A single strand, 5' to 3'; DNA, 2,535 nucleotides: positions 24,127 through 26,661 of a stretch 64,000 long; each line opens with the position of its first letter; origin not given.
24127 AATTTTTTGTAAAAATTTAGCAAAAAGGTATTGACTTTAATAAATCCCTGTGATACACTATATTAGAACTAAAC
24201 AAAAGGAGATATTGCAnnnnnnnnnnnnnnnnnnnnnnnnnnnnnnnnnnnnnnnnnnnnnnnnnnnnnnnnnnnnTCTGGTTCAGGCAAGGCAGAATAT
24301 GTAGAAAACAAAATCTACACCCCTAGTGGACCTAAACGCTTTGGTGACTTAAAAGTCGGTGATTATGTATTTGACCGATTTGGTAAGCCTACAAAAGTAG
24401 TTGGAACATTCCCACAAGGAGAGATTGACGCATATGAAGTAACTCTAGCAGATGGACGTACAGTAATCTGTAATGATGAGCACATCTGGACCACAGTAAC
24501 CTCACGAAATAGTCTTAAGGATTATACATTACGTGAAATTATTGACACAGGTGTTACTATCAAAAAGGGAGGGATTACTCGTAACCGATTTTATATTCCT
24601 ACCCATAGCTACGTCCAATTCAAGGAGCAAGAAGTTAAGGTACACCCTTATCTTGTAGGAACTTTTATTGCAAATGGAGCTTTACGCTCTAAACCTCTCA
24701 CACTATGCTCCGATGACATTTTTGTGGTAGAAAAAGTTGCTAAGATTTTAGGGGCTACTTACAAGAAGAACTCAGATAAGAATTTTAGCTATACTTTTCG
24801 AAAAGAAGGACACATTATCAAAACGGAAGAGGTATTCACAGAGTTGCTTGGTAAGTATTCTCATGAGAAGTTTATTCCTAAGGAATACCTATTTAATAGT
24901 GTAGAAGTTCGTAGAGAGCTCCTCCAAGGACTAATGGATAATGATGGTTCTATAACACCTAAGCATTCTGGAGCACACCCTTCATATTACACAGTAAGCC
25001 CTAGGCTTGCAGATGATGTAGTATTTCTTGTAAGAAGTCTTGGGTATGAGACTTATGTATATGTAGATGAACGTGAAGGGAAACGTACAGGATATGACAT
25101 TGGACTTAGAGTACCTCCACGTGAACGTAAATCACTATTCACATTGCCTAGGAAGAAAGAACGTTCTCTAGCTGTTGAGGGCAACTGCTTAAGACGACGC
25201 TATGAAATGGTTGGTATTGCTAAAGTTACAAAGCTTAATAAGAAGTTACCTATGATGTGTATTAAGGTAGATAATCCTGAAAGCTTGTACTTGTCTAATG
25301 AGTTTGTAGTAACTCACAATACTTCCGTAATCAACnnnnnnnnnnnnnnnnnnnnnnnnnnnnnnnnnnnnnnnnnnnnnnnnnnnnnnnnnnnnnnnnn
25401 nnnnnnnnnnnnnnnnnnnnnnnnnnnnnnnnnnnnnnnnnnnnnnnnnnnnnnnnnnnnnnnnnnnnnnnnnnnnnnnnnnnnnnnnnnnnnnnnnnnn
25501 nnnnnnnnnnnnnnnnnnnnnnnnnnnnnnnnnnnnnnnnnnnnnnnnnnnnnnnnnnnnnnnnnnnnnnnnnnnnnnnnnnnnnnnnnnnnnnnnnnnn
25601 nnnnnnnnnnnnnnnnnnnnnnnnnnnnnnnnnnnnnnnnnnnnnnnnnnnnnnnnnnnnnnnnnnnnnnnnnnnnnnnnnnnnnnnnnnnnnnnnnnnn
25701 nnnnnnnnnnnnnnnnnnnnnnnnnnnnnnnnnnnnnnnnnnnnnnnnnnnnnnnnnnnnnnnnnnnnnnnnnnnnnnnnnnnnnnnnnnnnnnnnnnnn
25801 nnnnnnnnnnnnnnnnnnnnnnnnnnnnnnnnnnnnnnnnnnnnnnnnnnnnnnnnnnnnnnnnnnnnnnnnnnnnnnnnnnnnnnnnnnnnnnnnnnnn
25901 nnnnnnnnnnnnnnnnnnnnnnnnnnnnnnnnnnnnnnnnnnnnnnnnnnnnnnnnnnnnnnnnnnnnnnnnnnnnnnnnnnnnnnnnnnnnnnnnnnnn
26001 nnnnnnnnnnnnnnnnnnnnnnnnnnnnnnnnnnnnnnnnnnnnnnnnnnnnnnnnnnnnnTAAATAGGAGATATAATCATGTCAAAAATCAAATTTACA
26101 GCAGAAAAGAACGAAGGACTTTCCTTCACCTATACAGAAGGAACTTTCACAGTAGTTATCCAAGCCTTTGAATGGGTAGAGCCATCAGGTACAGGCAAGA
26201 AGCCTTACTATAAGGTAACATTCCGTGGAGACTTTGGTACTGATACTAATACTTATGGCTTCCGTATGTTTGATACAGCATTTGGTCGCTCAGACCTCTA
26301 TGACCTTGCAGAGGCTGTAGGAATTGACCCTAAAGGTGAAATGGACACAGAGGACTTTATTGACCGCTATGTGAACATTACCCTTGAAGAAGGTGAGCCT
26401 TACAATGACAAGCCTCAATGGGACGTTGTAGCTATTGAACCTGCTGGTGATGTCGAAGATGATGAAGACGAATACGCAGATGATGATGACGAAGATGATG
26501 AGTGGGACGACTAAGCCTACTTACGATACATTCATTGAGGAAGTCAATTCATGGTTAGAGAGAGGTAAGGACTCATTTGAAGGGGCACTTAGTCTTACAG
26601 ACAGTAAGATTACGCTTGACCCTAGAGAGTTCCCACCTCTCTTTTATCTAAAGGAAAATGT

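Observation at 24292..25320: Intein with an Ala-1 N-terminus inserted in the P-loop of a Sak4-like ATPase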

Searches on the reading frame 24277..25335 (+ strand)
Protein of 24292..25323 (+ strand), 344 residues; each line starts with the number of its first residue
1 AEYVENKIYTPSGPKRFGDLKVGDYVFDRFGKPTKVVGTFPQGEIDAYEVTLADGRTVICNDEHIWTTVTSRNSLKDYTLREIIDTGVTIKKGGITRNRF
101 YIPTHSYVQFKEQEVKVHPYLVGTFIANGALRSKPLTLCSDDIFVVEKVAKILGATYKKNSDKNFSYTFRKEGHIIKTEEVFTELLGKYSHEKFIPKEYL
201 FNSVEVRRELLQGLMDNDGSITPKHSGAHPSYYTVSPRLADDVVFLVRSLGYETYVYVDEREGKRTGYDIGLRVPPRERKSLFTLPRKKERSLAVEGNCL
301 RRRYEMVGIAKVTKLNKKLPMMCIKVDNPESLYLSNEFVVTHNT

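Call 3: search_protein_families(library=pfam, proteins=[window:24292-25320:+], max_evalue=0.01)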
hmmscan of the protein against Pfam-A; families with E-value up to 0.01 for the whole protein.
window:24292-25320:+ (343 aa): 2 families
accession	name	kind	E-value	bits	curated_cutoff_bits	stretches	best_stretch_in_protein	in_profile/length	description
PF14528.11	LAGLIDADG_3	-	6.2e-09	36.4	22.5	1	205-307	1-81/82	LAGLIDADG-like domain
PF05204.19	Hom_end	-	0.00036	21.1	21.1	1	195-262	2-68/110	Homing endonuclease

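Call 5: search_solved_structures(query=window:24292-25323:+, max_evalue=10, show_alignments=3)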
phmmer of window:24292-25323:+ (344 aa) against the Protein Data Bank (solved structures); distinct sequences matched with E-value up to 10: 14.
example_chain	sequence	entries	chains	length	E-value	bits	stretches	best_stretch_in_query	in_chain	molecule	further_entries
6riz_A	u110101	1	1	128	7.7e-13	51.3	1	5-73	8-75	gp41-1 intein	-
6qaz_A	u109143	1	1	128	2.4e-10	43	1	5-74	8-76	cyanophage-like gp41-1 intein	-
6bs8_A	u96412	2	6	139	5.4e-10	41.9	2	6-69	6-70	Replicative DNA helicase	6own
6rix_A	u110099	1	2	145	2.1e-09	39.9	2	8-70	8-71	Replicative DNA helicase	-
6riy_A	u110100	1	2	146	5.2e-09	38.7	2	8-70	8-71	Replicative DNA helicase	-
1um2_A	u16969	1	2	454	0.00039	22.6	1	192-256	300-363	ENDONUCLEASE PI-SCEI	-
1dfa_A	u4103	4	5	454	0.0004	22.6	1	192-256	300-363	PI-SCEI ENDONUCLEASE | ENDONUCLEASE PI-SCEI | PI-SCEI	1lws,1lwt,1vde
1ef0_A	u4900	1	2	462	0.00043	22.5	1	192-256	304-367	PI-SCEI ENDONUCLEASE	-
1jva_A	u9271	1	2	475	0.00046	22.4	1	192-256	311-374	VMA1-DERIVED HOMING ENDONUCLEASE X10SSS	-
9cop_A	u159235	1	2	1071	0.0053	18.9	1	192-256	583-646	V-type proton ATPase catalytic subunit A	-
4nvr_A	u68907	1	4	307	0.031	16.4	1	223-278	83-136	Putative acyltransferase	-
6s5y_A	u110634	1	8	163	0.66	12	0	31-57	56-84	Group B streptococcal R4 surface protein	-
2pz0_A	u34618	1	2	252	0.68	12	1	52-93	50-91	Glycerophosphoryl diester phosphodiesterase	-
6ise_B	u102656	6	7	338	0.83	11.7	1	97-232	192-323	Casein kinase II subunit alpha | CMGC/CK2 protein kinase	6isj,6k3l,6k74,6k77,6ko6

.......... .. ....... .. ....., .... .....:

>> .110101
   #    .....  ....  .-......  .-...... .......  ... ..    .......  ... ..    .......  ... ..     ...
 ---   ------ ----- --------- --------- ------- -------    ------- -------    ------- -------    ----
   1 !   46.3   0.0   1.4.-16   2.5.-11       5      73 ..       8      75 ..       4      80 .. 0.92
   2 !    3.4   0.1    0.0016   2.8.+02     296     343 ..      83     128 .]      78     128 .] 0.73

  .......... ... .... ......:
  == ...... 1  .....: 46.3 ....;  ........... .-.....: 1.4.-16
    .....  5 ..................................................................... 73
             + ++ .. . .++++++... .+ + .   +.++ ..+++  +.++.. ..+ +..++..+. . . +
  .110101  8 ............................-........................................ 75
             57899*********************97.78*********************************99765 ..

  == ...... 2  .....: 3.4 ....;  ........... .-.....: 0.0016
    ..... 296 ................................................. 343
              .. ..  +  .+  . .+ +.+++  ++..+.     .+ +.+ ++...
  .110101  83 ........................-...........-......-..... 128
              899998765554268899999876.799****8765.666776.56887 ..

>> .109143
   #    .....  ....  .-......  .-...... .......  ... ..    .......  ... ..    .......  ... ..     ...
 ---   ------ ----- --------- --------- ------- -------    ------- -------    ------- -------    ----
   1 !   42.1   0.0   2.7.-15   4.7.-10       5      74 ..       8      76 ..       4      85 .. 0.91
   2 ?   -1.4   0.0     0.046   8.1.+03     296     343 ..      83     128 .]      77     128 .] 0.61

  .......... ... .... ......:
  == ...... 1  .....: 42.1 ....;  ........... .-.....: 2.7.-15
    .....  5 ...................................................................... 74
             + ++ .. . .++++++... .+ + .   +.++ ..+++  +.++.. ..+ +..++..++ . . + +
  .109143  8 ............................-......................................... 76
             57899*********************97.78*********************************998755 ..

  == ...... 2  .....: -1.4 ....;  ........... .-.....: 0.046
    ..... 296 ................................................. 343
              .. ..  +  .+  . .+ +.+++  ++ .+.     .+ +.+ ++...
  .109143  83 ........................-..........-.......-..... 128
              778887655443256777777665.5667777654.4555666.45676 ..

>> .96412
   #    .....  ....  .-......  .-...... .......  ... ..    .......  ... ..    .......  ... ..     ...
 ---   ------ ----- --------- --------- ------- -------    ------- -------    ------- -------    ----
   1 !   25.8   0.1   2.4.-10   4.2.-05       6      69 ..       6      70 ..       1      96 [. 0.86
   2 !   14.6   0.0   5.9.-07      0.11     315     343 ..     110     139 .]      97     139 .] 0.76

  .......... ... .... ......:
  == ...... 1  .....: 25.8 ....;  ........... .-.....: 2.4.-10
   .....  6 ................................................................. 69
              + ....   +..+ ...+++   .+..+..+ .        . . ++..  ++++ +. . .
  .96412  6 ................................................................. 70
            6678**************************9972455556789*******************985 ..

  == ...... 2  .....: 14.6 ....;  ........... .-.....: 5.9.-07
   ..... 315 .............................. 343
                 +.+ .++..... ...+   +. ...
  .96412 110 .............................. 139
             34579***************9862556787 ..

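Call 26: search_protein_families(library=phrogs, proteins=[window:24292-25320:+], max_evalue=0.001)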
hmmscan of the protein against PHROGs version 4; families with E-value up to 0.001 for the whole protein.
window:24292-25320:+ (343 aa): 9 families
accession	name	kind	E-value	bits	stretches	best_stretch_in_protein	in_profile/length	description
phrog_19299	-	head and packaging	7.1e-55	187.7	1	5-343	36-385/702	terminase large subunit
phrog_36964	-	head and packaging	2.2e-26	93.2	1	7-343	98-434/890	terminase large subunit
phrog_50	-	DNA, RNA and nucleotide metabolism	1.7e-19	71.3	1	4-130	91-215/570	DnaC-like helicase loader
phrog_15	-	head and packaging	7.4e-19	68.6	1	4-224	82-311/1330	terminase large subunit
phrog_510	-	DNA, RNA and nucleotide metabolism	1.1e-14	55.1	1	16-222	423-628/667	DNA primase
phrog_38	-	head and packaging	0.00015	21.5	1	4-62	157-208/760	terminase large subunit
phrog_26446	-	DNA, RNA and nucleotide metabolism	0.00018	20.8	1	5-224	371-592/761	anaerobic ribonucleoside reductase large subunit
phrog_4645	-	DNA, RNA and nucleotide metabolism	0.00038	20.7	1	111-226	102-225/308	endonuclease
phrog_30356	-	DNA, RNA and nucleotide metabolism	0.00062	18.9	0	167-255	545-633/823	helicase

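Call 39: predict_structure(alignment_id=A2)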
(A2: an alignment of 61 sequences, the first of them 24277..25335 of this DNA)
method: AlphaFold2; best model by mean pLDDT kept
length: 353 residues; sequences in the alignment: 61
mean_pLDDT: 94.6   pTM: 0.92
mean pLDDT of the five models: 94.6, 93.9, 93.7, 93.3, 93.2
residues with pLDDT >= 90: 325; 70-90: 17; 50-70: 7; < 50: 4
segments of 3 or more residues with pLDDT < 50: none
pLDDT, mean of each block of 10 residues (from residue 1): 74 97 98 98 95 98 96 93 96 95 97 97 98 94 96 98 96 98 96 96 98 99 92 93 98 98 94 97 96 95 84 98 96 94 87 47
secondary structure, 60 per line:
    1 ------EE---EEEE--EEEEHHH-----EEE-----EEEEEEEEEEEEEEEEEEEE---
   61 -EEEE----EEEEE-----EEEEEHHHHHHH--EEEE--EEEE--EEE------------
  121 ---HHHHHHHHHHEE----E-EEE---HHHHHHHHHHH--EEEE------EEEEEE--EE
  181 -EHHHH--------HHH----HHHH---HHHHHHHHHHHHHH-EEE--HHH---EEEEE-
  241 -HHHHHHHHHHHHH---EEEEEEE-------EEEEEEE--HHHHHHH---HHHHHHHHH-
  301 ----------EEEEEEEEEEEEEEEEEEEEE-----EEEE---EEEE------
elements in order: E12-15 E18-21 E30-32 E38-57 E62-65 E70-74 E80-84 H85-91 E94-97 E100-103 E106-108 H124-133 E142-144 H148-158 E161-164 E171-176 H183-186 H202-205 H209-222 E224-226 E235-239 H242-254 E258-264 E272-278 H281-287 H291-299 E311-331 E337-340 E344-347

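Call 41: fold_search(model_id=the predicted structure, library=pdb)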
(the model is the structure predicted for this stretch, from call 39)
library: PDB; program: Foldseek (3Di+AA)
matches with E <= 10: 469; with E <= 0.001: 48
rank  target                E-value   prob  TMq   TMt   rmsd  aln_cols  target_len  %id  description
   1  1ef0_A                2.4e-16  1.00  0.66  0.56   8.8       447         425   16  CRYSTAL STRUCTURE OF PI-SCEI MINIPRECURSOR (released 2000-06-07)
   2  7qsu                  2.7e-16  1.00  0.61  0.59   6.5       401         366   14  Crystal structure of homing endonuclease-associated TliVMA intein (C1A, d333-339) (released 2022-03-30)
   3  1vde_B                4.1e-16  1.00  0.69  0.58   8.6       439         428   16  PI-SCEI, A HOMING ENDONUCLEASE WITH PROTEIN SPLICING ACTIVITY (released 1998-04-08)
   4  1vde_A                5.1e-16  1.00  0.67  0.56   8.6       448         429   16  PI-SCEI, A HOMING ENDONUCLEASE WITH PROTEIN SPLICING ACTIVITY (released 1998-04-08)
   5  1jva_B                2.7e-15  1.00  0.67  0.56   9.3       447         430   16  CRYSTAL STRUCTURE OF THE VMA1-DERIVED ENDONUCLEASE BEARING THE N AND C EXTEIN PROPEPTIDES (released 2002-08-29)
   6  1dfa                  4.5e-15  1.00  0.66  0.59   6.7       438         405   17  CRYSTAL STRUCTURE OF PI-SCEI IN C2 SPACE GROUP (released 1999-12-08)
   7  1lwt_A                6.0e-15  1.00  0.67  0.54   9.5       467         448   15  Crystal structure of the intein homing endonuclease PI-SceI bound to its substrate DNA (Ca2+ free) (released 2002-09-27)
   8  1lws_A                6.4e-15  1.00  0.68  0.57   9.1       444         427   16  Crystal structure of the intein homing endonuclease PI-SceI bound to its recognition sequence (released 2002-09-27)
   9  1um2_B                8.5e-15  1.00  0.64  0.55   9.4       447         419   16  Crystal Structure of the Vma1-Derived Endonuclease with the Ligated Extein Segment (released 2004-09-22)
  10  1jva_A                8.5e-15  1.00  0.65  0.55   9.5       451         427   17  CRYSTAL STRUCTURE OF THE VMA1-DERIVED ENDONUCLEASE BEARING THE N AND C EXTEIN PROPEPTIDES (released 2002-08-29)
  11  1ef0_B                2.5e-14  1.00  0.66  0.59   9.0       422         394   18  CRYSTAL STRUCTURE OF PI-SCEI MINIPRECURSOR (released 2000-06-07)
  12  7qss                  1.3e-13  1.00  0.62  0.52   8.3       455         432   14  Crystal structure of homing endonuclease-associated TliVMA intein (C1A) (released 2022-03-30)
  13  1um2_A                1.3e-13  1.00  0.66  0.57   9.4       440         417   17  Crystal Structure of the Vma1-Derived Endonuclease with the Ligated Extein Segment (released 2004-09-22)
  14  1dq3                  7.6e-13  1.00  0.70  0.56   5.1       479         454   13  CRYSTAL STRUCTURE OF AN ARCHAEAL INTEIN-ENCODED HOMING ENDONUCLEASE PI-PFUI (released 2000-07-05)
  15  7qst                  1.3e-12  1.00  0.59  0.58   7.4       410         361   12  Crystal structure of homing endonuclease-associated PhoVMA intein (C1A) (released 2022-03-30)
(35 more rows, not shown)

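Call 51: search_dna_similar(query=window:24292-25320:+, collection=phages, mode=protein, max_rows=30)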
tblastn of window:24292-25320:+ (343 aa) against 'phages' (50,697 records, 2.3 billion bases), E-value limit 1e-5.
Records with a match: 846; places in all: 880; records where one place covers at least 80% of the query: 628.
Best place of each record, by identity: <60% 846.
By first word of the organism name: Mycobacterium 300; Salmonella 178; Vibrio 66; Stx2a-converting 49; Klebsiella 43; Escherichia 29; Pseudomonas 23; Aeromonas 19; Gordonia 15; Enterococcus 14; and 43 more.
By host as written in the record: Mycobacterium smegmatis mc2 155 230; - 118; Salmonella enterica 41; Mycobacterium smegmatis mc#155 34; Klebsiella pneumoniae 32; Salmonella enterica subsp. enterica serovar Enteritidis 28; Salmonella enterica subsp. enterica serovar Typhimurium 27; Salmonella sp. 16; and 161 more.
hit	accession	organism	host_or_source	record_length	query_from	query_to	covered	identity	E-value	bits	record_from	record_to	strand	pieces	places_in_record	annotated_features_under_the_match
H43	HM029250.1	Lactococcus phage 949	Lactococcus lactis strain ML8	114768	4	343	99%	36.0%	3e-50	185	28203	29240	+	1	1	hypothetical protein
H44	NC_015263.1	Lactococcus phage 949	Lactococcus lactis strain ML8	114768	4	343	99%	36.0%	3e-50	185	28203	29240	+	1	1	terminase large subunit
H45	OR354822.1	Staphylococcus phage Alsa_3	Staphylococcus sp.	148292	8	343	97%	36.4%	2e-42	197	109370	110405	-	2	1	terminase large subunit | RNA ligase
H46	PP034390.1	Staphylococcus phage CF5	Staphylococcus warneri PJI isolate 5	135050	8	343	98%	35.9%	2e-50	186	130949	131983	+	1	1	RNA ligase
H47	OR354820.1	Staphylococcus phage Alsa_1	Staphylococcus sp.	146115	8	343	98%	35.9%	2e-50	185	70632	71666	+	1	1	RNA ligase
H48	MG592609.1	Vibrio phage 1.244.A._10N.261.54.C3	Vibrio sp. sp. F13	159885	1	343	100%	34.9%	4e-41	159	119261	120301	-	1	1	homing endonuclease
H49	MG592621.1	Vibrio phage 1.255.O._10N.286.45.F1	Vibrio splendidus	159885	1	343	100%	34.9%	4e-41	159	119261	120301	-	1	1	homing endonuclease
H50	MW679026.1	Eggerthella phage LE2-3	Eggerthella lenta DSM 2243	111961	1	343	100%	34.6%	5e-45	170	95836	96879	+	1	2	DNA helicase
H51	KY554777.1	Lactococcus phage LW81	Lactococcus lactis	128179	4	343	99%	34.7%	2e-46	174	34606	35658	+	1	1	PhoH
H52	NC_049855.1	Lactococcus phage LW81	Lactococcus lactis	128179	4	343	99%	34.7%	2e-46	174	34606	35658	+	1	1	terminase large subunit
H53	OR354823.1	Staphylococcus phage Alsa_4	Staphylococcus sp.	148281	8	343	90%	38.3%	2e-41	193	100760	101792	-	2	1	RNA ligase | terminase large subunit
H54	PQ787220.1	phage ENP2309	sewage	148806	8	343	98%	35.0%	4e-41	159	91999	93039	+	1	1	putative DNA helicase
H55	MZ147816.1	Enterococcus phage 113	Enterococcus faecium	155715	8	343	98%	34.7%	4e-41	159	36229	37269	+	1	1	helicase/primase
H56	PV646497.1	Enterococcus phage CUB-FS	Enterococcus faecalis ATCC 51299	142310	8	343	98%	34.7%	6e-41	158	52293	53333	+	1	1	DNA helicase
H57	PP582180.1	Enterococcus phage vB_Efs8_KEN04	Enterococcus faecalis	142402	8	343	98%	34.7%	6e-41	158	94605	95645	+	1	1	DarB-like antirestriction protein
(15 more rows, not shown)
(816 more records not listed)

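Call 53: get_annotated_region(hit=H44, flank=1500)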
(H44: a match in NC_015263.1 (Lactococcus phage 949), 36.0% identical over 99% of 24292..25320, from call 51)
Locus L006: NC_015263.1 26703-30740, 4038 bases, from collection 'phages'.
description: Lactococcus phage 949, complete genome.
organism: Lactococcus phage 949 (NCBI taxid 881953)
taxonomy: Viruses; Duplodnaviria; Heunggongvirae; Uroviricota; Caudoviricetes; Audreyjarvisvirus; Audreyjarvisvirus av949
host: Lactococcus lactis strain ML8; source: -; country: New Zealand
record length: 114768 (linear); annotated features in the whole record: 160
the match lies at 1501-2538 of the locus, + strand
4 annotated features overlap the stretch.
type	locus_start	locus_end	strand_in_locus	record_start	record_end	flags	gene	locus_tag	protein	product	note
CDS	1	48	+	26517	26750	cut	-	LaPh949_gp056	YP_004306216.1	hypothetical protein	ORF56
CDS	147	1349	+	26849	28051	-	-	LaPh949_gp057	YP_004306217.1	hypothetical protein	ORF57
CDS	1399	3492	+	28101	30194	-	-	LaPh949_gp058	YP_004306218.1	terminase large subunit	ORF58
CDS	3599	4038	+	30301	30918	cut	-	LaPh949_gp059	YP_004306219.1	hypothetical protein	ORF59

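Call 61: search_protein_representatives(protein=window:24292-25320:+)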
Query: 343 residues. Proteins with E-value up to 0.001 (for the whole library): 18317; up to 1e-10: 12055; up to 1e-30: 2784. The best 150 are listed.
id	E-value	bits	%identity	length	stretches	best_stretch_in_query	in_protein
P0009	6.3e-122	423.1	59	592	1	1-343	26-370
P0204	3.5e-114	397.6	41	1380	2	15-343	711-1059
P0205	3.9e-102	358.0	39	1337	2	13-343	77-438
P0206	7.5e-98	343.9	41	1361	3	13-343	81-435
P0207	4.0e-92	325.1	36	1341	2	15-343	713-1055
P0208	1.5e-89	316.6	40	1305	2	12-343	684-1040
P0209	3.4e-89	315.4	37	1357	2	14-343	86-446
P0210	5.0e-89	314.9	36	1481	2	14-343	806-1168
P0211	1.0e-88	313.9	37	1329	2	15-343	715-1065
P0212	5.7e-87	308.1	47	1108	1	3-343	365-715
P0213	1.4e-86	306.9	43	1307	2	15-343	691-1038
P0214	2.8e-84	299.3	38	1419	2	12-343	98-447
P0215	2.2e-82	293.1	44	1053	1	9-343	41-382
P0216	1.9e-81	290.0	46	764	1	4-343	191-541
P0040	2.4e-81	289.6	48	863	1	5-343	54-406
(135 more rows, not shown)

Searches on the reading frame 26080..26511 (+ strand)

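Call 26: search_protein_families(library=phrogs, proteins=[window:26080-26511:+], max_evalue=0.001)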
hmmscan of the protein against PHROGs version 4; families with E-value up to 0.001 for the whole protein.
window:26080-26511:+ (144 aa): 1 family
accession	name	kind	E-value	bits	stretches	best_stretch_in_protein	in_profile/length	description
phrog_3724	-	unknown function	0.00026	21.4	1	19-144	27-152/285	-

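Call 64: search_protein_families(library=pfam, proteins=[window:26080-26511:+], max_evalue=0.1)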
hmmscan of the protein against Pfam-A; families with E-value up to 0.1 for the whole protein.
window:26080-26511:+ (144 aa): 0 families
